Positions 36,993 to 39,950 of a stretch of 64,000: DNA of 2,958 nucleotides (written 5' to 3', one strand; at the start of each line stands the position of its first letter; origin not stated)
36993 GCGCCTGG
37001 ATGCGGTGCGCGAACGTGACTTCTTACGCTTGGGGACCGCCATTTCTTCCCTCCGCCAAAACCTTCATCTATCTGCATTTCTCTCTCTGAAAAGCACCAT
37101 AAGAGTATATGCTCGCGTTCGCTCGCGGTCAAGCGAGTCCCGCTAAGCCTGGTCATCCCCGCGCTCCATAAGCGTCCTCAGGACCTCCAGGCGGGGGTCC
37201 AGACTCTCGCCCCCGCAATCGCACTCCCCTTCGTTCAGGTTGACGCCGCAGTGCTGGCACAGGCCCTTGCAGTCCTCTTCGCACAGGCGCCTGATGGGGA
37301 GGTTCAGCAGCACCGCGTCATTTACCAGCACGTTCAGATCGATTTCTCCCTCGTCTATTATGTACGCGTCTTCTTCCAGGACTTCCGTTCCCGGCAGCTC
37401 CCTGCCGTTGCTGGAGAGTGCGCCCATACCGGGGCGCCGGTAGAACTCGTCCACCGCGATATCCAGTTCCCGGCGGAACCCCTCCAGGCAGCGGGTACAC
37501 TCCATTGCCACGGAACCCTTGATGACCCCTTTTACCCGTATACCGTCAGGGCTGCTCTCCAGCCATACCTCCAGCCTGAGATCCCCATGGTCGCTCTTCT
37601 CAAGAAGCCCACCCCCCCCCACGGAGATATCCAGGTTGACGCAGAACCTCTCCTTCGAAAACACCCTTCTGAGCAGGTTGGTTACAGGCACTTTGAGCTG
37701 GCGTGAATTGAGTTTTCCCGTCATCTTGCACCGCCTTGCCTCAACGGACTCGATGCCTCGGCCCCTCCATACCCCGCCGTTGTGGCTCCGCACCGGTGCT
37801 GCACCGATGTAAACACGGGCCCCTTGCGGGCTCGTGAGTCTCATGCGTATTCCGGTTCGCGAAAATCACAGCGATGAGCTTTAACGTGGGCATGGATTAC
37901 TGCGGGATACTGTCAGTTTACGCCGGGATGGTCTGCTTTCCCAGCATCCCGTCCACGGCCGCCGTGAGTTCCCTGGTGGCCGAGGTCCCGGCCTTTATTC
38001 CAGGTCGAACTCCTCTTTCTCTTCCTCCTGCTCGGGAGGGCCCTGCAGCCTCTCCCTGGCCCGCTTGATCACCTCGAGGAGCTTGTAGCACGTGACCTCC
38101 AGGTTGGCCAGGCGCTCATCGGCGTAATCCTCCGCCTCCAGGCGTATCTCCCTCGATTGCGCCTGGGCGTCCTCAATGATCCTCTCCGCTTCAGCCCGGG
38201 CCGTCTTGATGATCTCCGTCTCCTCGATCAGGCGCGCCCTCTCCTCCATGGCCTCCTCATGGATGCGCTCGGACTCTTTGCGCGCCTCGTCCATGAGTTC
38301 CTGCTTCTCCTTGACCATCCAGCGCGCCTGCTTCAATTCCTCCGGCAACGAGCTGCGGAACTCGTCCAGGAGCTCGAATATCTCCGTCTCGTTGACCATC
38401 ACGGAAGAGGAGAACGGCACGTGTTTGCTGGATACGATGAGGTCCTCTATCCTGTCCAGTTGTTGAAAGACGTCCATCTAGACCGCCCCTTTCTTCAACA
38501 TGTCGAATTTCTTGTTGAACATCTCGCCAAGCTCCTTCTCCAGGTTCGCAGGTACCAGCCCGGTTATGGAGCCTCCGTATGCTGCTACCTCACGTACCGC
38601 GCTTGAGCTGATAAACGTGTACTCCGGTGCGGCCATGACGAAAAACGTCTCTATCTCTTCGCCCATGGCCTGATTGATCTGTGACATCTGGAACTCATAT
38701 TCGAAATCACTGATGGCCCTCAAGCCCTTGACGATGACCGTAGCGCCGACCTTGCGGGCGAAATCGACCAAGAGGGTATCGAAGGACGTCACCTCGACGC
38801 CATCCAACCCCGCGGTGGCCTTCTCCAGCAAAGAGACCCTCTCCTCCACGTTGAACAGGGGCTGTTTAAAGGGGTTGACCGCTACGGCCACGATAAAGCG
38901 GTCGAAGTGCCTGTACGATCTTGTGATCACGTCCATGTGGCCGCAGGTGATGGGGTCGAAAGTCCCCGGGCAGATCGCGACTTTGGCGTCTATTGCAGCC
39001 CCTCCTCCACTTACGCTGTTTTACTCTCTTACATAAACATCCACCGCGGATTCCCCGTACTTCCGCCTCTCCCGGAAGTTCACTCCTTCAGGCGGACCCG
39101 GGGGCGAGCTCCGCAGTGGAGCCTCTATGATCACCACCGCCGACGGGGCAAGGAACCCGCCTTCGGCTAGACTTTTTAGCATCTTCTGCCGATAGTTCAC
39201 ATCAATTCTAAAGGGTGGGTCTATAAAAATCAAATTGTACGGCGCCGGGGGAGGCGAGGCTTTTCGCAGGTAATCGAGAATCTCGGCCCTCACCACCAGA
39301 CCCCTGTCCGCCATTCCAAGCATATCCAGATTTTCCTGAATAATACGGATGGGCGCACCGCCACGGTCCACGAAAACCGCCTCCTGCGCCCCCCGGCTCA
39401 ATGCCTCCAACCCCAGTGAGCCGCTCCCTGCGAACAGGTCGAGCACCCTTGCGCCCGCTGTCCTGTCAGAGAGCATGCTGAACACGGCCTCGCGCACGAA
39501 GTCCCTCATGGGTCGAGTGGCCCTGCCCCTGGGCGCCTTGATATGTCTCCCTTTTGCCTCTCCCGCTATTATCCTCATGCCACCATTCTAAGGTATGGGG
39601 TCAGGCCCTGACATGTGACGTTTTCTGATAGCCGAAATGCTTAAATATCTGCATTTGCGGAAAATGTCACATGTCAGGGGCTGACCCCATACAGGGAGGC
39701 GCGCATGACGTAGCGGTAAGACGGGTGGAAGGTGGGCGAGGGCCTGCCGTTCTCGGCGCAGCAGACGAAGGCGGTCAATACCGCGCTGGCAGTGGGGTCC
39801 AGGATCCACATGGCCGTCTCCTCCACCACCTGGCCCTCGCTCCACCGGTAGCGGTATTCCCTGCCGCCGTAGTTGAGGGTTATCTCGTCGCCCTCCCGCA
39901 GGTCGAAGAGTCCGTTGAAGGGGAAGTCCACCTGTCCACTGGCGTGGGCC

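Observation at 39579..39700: Exceptional 100-bp palindrome between sortase-like gene and rsmD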

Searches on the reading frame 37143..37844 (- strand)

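Call 11: search_protein_families(library=pfam, proteins=[window:37143-37844:-])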
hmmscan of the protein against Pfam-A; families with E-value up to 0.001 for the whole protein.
window:37143-37844:- (233 aa): 1 family
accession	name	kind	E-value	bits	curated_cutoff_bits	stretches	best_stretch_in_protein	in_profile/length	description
PF02620.22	YceD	-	8.5e-29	100.5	33.2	1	104-225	1-118/119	Large ribosomal RNA subunit accumulation protein YceD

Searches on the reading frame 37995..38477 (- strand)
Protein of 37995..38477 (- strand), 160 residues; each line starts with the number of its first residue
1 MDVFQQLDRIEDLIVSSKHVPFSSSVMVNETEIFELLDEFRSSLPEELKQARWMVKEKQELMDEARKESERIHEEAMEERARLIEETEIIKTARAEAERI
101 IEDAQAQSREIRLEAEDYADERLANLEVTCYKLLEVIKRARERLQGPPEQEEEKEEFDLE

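Call 11: search_protein_families(library=pfam, proteins=[window:37995-38477:-])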
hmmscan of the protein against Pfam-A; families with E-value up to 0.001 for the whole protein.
window:37995-38477:- (160 aa): 1 family
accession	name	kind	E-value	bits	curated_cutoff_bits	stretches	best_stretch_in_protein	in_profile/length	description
PF00430.23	ATP-synt_B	-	0.00083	19.9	28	0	47-107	45-103/132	ATP synthase B/B' CF(0)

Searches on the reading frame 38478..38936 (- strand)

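Call 11: search_protein_families(library=pfam, proteins=[window:38478-38936:-])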
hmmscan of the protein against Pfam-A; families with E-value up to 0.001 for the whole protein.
window:38478-38936:- (152 aa): 1 family
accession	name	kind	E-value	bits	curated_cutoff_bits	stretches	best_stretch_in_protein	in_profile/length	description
PF01467.32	CTP_transf_like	-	2.7e-17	63.6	21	1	1-116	14-132/133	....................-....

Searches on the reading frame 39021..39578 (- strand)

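Call 11: search_protein_families(library=pfam, proteins=[window:39021-39578:-])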
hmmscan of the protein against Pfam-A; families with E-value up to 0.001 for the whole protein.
window:39021-39578:- (185 aa): 2 families
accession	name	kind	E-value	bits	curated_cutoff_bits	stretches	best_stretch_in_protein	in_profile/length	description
PF03602.21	Cons_hypoth95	-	6.2e-48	163.3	24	1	1-182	1-181/182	Conserved hypothetical protein 95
PF05175.20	MTS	-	2.9e-06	27.5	23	1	34-137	25-122/170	Methyltransferase small domain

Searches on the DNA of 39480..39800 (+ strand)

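Call 40: search_rna_families(source=window, start=39480, end=39800, threshold=evalue, max_evalue=10)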
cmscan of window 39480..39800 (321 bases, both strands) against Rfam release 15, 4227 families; matches with E-value up to 10: 5.
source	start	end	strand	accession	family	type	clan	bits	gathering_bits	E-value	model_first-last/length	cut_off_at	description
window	39594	39692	+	RF04038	mir-5985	Gene; miRNA;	-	49.1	100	4.4e-09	1-74/74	no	mir-5985 microRNA precursor family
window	39598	39687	+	RF03937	mir-9456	Gene; miRNA;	-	39.2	80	1.8e-06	1-68/68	no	mir-9456 microRNA precursor family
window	39593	39692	+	RF01925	MIR1428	Gene; miRNA;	-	30.8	79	0.00062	1-110/110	no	MIR1428 microRNA precursor family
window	39595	39690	-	RF04027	mir-1422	Gene; miRNA;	-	24.3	60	0.035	1-84/84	no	mir-1422 microRNA precursor family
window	39606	39679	-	RF01024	mir-944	Gene; miRNA;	-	20.2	100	0.38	17-72/88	no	mir-944 microRNA precursor family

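Call 68: search_dna_similar(query=window:39585-39700:+, collection=plasmids, mode=distant, max_evalue=10, max_rows=25)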
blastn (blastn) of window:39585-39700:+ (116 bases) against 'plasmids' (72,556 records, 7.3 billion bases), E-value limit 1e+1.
Records with a match: 1; places in all: 1; records where one place covers at least 80% of the query: 0.
Best place of each record, by identity: 95-99% 1.
By first word of the organism name: Alicyclobacillus 1.
By predicted mobility (MOB-suite, as given by PLSDB): non-mobilizable 1.
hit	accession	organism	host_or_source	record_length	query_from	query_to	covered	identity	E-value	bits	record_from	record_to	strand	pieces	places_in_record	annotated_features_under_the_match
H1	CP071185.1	Alicyclobacillus curvatus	water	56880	43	65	20%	95.7%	4e+0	38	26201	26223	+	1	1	PBSX family phage terminase large subunit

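Call 69: search_dna_similar(query=window:39585-39700:+, collection=phages, mode=distant, max_evalue=10, max_rows=15)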
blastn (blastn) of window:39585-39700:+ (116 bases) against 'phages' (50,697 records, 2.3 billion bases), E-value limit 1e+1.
No match.
